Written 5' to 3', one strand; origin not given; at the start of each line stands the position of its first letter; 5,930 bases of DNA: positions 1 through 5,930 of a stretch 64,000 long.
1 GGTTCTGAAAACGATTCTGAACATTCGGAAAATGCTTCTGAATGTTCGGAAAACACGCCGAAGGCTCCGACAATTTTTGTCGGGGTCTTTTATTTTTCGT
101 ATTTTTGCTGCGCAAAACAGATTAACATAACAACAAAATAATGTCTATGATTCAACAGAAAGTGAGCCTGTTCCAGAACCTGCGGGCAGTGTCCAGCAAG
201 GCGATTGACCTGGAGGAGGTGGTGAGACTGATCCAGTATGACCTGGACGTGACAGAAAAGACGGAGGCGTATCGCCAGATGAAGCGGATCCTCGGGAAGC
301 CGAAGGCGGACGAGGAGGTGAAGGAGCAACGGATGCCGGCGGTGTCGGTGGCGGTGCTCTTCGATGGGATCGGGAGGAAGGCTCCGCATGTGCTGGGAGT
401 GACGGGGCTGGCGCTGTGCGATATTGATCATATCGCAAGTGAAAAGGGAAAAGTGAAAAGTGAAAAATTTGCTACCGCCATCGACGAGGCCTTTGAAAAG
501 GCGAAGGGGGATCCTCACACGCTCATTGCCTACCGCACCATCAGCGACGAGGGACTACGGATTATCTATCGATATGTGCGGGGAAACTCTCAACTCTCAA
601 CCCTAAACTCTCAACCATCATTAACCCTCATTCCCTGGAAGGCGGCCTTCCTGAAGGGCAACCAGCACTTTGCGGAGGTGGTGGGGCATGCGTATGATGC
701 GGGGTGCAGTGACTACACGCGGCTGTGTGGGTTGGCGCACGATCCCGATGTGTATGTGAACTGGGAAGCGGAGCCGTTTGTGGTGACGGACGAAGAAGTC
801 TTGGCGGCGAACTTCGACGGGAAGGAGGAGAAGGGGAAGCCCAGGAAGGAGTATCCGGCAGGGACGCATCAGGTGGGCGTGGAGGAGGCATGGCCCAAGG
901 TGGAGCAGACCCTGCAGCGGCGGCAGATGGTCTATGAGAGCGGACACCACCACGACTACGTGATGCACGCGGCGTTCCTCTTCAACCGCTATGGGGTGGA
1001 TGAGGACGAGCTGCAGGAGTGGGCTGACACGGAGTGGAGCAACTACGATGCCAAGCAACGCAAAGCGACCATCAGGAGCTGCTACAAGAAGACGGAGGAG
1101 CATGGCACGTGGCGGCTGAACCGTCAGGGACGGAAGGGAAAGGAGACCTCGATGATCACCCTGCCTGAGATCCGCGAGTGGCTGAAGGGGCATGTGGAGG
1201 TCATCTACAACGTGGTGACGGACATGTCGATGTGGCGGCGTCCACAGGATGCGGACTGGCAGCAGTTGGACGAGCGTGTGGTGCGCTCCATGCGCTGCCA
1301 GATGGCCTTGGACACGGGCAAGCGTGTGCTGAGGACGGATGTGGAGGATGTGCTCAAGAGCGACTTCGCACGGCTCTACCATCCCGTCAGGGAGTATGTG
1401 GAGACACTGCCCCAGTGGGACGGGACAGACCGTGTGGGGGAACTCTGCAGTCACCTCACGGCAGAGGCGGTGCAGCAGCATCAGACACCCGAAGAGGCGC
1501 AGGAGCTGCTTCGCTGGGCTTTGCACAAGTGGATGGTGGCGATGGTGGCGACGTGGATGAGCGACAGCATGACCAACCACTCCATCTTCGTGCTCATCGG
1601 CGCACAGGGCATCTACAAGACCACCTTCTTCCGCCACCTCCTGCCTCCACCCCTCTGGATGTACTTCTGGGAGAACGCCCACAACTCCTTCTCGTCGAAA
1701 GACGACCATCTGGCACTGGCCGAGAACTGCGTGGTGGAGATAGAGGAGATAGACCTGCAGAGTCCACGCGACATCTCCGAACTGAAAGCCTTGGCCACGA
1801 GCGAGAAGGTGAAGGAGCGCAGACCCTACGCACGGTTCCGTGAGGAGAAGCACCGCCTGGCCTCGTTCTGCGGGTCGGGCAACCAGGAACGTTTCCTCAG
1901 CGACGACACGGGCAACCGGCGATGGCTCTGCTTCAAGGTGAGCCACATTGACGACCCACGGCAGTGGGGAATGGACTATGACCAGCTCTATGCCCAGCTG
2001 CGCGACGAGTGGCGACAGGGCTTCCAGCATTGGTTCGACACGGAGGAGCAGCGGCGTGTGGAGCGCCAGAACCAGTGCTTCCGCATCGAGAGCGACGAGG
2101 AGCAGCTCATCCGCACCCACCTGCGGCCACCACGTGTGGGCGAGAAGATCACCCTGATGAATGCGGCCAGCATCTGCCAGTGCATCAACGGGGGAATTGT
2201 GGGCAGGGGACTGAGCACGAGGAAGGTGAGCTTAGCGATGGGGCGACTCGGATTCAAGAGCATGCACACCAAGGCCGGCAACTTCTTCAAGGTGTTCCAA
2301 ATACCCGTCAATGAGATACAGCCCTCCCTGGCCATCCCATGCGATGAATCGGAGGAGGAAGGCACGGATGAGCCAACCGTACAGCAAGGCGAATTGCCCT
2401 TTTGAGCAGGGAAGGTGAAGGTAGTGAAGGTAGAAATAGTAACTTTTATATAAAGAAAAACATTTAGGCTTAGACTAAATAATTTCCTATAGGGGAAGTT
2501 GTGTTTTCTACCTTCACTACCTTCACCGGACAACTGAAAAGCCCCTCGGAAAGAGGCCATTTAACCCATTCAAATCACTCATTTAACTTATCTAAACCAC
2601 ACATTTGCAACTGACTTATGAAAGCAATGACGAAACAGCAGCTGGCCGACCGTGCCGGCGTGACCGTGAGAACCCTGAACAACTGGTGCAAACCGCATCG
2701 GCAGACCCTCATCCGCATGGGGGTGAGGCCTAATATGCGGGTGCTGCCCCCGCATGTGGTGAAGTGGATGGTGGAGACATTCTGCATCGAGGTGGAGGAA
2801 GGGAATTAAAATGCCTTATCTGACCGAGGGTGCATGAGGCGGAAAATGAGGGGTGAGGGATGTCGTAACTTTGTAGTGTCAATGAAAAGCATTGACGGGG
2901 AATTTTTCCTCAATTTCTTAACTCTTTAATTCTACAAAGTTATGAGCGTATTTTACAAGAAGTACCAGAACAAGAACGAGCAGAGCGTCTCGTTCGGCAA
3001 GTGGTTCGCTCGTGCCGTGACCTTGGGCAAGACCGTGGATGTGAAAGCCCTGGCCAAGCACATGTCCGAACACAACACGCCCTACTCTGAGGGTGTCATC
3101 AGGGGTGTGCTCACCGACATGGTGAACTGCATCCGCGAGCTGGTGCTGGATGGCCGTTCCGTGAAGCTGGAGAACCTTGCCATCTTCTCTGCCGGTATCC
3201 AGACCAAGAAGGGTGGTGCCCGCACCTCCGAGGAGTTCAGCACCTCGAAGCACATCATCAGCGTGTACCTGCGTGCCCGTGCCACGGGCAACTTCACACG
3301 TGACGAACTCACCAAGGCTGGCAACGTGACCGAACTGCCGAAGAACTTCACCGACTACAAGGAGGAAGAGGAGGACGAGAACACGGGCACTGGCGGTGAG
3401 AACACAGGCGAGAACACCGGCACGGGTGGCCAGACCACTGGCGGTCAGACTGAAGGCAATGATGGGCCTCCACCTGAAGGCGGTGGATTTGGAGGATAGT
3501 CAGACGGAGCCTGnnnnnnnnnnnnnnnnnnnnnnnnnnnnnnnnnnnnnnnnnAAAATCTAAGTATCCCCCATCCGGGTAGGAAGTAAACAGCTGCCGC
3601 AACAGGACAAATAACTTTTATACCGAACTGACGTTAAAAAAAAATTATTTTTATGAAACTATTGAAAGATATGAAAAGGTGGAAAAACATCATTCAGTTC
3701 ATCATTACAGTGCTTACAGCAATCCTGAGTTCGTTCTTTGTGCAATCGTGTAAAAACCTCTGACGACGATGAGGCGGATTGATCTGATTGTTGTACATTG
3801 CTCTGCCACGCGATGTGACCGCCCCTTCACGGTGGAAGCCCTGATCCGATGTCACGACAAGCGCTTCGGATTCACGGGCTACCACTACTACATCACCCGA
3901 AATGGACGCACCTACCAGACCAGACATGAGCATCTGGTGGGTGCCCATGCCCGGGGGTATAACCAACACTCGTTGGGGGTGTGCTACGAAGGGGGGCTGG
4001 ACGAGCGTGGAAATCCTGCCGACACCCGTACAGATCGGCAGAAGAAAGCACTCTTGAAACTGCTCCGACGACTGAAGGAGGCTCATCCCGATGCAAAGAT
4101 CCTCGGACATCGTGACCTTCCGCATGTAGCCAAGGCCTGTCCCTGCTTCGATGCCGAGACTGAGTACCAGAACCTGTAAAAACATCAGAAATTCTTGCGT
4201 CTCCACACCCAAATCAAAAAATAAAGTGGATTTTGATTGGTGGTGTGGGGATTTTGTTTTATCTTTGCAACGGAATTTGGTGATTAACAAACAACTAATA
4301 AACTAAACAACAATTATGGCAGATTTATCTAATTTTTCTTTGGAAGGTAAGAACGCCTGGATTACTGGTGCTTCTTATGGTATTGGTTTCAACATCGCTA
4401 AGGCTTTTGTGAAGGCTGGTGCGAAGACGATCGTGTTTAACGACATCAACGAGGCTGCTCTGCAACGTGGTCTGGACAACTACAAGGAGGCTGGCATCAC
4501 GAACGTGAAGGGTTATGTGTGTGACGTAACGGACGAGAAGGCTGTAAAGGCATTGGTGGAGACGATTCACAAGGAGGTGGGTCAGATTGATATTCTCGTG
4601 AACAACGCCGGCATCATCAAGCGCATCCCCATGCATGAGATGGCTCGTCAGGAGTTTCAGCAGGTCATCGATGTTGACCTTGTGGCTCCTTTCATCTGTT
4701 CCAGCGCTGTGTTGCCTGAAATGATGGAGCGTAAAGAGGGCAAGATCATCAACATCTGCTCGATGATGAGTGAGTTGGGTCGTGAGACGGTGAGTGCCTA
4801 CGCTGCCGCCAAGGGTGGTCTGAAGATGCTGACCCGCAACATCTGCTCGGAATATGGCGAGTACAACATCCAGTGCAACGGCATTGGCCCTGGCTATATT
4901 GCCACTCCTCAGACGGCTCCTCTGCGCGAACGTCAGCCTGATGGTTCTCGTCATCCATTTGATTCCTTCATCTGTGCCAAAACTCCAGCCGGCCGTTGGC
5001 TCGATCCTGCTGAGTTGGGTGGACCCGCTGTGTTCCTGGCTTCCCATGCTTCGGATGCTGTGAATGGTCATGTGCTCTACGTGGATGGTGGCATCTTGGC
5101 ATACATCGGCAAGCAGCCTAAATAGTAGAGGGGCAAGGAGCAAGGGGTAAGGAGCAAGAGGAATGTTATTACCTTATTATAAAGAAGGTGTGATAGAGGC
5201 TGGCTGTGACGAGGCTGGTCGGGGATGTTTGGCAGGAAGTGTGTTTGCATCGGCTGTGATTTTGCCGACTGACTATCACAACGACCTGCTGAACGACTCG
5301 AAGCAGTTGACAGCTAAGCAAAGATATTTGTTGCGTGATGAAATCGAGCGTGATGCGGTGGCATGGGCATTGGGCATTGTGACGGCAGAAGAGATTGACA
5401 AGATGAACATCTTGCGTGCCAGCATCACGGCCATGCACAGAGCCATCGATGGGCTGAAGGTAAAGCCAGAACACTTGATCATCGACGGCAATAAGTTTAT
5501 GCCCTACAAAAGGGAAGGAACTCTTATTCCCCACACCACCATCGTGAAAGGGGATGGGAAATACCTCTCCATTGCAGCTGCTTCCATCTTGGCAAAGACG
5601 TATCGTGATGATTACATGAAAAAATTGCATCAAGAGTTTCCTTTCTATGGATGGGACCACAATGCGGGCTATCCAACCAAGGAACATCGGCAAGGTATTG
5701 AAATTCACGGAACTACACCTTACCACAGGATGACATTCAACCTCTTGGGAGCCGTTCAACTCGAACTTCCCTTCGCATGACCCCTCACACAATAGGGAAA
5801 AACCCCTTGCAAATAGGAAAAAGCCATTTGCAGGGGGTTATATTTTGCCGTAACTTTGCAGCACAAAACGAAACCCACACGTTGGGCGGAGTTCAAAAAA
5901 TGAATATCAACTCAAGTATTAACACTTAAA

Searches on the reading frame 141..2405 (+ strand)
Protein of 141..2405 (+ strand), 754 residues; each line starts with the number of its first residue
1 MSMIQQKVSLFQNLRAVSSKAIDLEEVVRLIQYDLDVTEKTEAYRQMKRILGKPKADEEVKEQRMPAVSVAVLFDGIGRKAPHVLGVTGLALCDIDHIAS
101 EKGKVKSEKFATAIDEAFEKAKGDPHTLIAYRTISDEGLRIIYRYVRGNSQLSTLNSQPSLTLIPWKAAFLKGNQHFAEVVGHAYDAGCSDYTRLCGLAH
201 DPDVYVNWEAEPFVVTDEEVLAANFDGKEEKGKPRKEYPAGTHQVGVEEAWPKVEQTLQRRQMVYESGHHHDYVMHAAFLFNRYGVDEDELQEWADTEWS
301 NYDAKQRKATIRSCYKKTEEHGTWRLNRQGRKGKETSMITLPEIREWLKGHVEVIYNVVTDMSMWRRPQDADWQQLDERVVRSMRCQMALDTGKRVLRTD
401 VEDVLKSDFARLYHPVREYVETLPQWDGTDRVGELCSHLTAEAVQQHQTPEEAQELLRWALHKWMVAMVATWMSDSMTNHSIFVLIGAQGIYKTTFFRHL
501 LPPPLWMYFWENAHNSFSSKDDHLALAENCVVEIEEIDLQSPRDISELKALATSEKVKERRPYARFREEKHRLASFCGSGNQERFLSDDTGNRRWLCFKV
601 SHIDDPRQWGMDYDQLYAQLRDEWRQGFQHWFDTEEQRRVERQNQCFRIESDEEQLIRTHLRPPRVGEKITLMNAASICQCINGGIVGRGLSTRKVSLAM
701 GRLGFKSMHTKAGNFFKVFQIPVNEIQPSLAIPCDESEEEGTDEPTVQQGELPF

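Call 63: search_protein_families(library=pfam, proteins=[window:141-2405:+])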
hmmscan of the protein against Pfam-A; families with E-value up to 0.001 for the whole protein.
window:141-2405:+ (754 aa): 4 families
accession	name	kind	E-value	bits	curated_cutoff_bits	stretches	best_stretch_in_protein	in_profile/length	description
PF05272.17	VapE-like_dom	-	1.3e-37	129.8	25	1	423-646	4-214/217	Virulence-associated protein E-like domain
PF08800.15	BT4734-like_N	-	1.3e-24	87.3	22.4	1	63-205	4-133/134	BT4734-like, N-terminal domain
PF19263.5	DUF5906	-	1.4e-05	26.1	27.6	1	485-594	1-114/114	Family of unknown function (DUF5906)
PF12990.12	DUF3874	-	2.9e-05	24.8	28.3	1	651-718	2-71/71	Domain of unknonw function from B. Theta Gene description (DUF3874)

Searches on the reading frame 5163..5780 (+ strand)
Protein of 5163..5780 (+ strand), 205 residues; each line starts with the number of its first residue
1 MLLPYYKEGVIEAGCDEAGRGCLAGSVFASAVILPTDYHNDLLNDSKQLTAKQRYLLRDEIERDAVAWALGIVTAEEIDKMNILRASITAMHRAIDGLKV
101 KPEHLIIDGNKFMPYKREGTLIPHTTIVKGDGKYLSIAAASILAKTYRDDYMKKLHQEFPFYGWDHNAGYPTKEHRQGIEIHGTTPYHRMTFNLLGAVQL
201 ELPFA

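Call 8: find_encoding_contigs(protein=window:5163-5780:+, flank=3000, max_places=8)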
Protein window:5163-5780:+ (205 aa): 12 contigs read that carry it; 8 places shown.
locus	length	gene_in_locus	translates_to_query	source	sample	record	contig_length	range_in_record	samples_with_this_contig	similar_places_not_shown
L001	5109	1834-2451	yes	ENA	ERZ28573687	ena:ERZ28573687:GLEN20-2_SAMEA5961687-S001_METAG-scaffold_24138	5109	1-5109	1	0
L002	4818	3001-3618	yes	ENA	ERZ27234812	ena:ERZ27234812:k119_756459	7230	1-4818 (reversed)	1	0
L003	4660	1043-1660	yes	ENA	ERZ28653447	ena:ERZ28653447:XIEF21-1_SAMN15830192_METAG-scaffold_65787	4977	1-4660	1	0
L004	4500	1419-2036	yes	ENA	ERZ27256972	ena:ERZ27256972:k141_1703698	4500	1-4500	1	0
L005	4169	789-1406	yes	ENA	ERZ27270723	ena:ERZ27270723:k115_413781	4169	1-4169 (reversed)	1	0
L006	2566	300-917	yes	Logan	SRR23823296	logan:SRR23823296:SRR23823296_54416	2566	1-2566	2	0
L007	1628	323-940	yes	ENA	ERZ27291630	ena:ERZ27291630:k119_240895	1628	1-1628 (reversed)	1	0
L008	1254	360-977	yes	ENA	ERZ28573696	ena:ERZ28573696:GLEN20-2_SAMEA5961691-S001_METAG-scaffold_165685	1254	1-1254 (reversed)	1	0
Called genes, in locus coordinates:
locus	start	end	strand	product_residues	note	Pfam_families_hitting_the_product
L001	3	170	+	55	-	?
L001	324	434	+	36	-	PF20096:DUF6486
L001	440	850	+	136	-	PF01510:Amidase_2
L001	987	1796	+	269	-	PF23441:SDR (weak), PF00106:adh_short, PF08659:KR, PF13561:adh_short_C2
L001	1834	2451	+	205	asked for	PF01351:RNase_HII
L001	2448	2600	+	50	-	-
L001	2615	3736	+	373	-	-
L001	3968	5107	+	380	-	?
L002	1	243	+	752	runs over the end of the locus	PF08800:BT4734-like_N, PF05272:VapE-like_dom, PF19263:DUF5906 (faint)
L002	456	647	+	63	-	-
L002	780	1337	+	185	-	PF18291:HU-HIG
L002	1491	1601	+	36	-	PF20096:DUF6486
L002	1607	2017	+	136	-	PF01510:Amidase_2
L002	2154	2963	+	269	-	PF23441:SDR (weak), PF00106:adh_short, PF08659:KR, PF13561:adh_short_C2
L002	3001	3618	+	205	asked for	PF01351:RNase_HII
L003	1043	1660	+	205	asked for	PF01351:RNase_HII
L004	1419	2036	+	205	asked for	PF01351:RNase_HII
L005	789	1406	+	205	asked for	PF01351:RNase_HII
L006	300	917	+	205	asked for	PF01351:RNase_HII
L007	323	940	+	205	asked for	PF01351:RNase_HII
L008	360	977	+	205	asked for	PF01351:RNase_HII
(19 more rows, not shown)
